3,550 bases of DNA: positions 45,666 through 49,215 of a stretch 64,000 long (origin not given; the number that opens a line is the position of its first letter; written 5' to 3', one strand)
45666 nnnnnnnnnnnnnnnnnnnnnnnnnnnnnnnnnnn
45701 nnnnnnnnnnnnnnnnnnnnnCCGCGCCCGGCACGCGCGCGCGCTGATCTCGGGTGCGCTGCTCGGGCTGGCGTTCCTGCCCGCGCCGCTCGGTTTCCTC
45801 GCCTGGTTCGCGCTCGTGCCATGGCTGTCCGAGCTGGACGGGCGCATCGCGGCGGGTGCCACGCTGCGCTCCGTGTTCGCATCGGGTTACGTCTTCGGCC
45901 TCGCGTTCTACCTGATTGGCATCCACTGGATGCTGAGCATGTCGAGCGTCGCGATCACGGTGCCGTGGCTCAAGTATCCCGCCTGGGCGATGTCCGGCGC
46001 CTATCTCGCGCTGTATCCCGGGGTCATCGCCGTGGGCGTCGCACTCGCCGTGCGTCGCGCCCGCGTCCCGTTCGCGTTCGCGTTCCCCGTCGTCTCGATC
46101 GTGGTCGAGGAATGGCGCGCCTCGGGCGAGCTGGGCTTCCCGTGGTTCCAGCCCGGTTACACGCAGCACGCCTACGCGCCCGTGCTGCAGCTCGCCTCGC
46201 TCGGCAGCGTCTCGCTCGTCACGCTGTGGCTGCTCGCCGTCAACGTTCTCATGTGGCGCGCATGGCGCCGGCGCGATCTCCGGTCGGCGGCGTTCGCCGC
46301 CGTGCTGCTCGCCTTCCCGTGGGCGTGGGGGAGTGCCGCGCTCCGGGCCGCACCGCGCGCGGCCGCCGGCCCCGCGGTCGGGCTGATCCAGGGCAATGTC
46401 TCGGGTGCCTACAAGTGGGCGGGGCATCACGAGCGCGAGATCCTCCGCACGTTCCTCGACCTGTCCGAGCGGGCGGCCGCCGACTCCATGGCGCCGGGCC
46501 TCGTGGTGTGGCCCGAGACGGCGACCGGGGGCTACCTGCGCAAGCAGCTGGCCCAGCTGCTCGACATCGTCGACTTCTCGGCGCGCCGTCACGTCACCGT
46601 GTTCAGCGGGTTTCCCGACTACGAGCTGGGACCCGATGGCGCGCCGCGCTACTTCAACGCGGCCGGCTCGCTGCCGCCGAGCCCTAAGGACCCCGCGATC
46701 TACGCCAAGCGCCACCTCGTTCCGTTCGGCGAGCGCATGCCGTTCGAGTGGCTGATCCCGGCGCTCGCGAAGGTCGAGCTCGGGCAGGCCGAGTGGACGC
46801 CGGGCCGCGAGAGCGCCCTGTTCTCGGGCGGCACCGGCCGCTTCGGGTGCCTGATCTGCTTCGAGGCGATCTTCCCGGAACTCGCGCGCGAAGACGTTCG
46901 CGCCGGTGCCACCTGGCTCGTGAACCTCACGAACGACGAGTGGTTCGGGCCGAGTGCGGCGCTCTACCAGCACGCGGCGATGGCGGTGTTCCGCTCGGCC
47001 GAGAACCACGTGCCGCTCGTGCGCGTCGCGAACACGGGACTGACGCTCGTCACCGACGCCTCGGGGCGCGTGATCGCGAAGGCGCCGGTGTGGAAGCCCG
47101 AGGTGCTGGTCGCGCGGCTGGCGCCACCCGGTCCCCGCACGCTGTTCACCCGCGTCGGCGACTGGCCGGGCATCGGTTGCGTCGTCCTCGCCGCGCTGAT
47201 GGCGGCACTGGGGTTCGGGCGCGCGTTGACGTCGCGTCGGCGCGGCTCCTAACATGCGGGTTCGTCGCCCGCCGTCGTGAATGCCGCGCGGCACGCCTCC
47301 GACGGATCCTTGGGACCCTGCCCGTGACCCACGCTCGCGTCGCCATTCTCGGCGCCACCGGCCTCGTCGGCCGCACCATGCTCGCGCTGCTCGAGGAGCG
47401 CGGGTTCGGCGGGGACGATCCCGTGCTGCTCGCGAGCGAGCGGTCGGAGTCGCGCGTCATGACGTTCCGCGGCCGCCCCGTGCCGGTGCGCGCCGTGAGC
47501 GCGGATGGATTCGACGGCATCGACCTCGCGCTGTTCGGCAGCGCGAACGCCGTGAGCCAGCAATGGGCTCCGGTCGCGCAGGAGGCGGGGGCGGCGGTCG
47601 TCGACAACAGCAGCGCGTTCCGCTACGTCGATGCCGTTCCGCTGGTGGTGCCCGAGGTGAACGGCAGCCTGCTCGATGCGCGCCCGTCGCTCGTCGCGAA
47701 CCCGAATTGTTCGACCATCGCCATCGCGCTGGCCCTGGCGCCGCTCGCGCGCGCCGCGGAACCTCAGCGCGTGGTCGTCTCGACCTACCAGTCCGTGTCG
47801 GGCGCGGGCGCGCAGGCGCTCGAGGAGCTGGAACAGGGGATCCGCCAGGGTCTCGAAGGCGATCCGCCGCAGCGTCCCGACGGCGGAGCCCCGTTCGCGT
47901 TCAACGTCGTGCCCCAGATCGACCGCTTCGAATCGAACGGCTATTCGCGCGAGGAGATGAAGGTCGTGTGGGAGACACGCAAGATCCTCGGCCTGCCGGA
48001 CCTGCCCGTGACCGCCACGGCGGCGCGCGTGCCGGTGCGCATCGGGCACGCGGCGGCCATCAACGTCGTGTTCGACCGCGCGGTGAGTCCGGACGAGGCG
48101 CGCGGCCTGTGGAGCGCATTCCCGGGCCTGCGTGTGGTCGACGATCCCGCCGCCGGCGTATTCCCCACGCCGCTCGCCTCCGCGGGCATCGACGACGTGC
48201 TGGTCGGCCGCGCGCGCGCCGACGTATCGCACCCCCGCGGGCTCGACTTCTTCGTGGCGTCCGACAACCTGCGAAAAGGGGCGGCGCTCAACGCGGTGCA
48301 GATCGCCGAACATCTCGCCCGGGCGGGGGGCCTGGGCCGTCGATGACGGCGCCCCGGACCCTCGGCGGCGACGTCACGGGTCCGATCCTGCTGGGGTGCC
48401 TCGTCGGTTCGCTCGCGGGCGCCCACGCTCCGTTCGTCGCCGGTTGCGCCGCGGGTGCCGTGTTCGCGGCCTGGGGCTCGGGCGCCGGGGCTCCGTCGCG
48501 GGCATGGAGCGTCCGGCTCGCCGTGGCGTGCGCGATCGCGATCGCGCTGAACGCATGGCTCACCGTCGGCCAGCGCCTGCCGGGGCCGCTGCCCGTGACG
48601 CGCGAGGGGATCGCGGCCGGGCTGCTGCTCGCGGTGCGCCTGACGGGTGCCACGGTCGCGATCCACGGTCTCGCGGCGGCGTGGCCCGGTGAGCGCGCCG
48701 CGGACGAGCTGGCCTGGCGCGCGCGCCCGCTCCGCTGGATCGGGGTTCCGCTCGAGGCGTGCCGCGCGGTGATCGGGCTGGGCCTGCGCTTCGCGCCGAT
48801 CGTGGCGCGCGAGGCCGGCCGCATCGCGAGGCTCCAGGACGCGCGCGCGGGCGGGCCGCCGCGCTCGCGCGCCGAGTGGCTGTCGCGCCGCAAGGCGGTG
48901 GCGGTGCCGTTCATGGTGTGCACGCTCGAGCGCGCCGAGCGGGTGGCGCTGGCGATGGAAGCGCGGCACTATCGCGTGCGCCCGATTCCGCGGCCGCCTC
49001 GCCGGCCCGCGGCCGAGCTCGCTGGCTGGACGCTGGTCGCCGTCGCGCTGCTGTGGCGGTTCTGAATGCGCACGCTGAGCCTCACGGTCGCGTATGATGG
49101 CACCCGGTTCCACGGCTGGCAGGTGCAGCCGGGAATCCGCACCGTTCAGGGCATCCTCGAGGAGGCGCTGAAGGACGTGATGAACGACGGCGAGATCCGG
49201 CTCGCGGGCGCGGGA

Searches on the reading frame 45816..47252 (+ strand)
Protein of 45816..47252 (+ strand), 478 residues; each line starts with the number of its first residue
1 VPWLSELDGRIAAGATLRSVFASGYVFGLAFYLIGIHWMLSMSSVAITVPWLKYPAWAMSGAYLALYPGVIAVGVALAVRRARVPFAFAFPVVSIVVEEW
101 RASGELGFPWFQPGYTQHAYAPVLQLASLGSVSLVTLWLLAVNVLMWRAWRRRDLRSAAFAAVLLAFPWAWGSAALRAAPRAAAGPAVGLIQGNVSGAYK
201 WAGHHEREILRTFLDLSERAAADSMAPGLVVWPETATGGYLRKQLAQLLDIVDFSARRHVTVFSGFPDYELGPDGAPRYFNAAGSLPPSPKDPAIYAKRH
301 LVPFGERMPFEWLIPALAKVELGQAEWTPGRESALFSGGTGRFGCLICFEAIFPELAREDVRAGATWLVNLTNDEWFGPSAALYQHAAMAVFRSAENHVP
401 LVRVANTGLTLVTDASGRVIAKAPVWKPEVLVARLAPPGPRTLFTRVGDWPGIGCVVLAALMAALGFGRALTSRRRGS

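Call 43: search_protein_families(library=pfam, proteins=[window:45816-47252:+], max_evalue=0.00001)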
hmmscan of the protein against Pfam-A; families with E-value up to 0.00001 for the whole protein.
window:45816-47252:+ (478 aa): 2 families
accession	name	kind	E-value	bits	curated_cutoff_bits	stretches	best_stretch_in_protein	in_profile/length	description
PF00795.27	CN_hydrolase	-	2.2e-24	86.6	23.2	1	208-435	16-246/256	Carbon-nitrogen hydrolase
PF20154.4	LNT_N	-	3.3e-19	70.1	27.1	1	15-145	33-159/159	Apolipoprotein N-acyltransferase N-terminal domain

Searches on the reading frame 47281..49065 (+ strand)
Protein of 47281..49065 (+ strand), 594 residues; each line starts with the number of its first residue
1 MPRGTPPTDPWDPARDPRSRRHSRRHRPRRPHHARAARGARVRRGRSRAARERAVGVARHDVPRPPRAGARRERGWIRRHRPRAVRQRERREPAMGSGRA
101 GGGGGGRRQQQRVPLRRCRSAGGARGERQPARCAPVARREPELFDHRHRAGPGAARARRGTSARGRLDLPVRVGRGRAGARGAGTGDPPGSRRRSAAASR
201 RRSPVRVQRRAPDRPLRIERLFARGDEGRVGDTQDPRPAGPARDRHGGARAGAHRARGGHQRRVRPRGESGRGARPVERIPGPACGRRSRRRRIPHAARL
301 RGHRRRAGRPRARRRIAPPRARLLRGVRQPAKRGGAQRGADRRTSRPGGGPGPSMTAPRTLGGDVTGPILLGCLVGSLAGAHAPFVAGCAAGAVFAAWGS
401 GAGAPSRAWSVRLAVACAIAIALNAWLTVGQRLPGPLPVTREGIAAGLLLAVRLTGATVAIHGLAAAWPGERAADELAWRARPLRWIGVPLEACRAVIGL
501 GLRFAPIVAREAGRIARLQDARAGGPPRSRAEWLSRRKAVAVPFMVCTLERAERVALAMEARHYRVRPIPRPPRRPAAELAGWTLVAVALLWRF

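Call 43: search_protein_families(library=pfam, proteins=[window:47281-49065:+], max_evalue=0.00001)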
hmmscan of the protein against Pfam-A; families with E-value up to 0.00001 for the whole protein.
window:47281-49065:+ (594 aa): 1 family
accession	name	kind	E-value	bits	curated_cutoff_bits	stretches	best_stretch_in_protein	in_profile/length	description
PF02361.21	CbiQ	-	6.7e-14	52.5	25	1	395-566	42-210/216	Cobalt transport protein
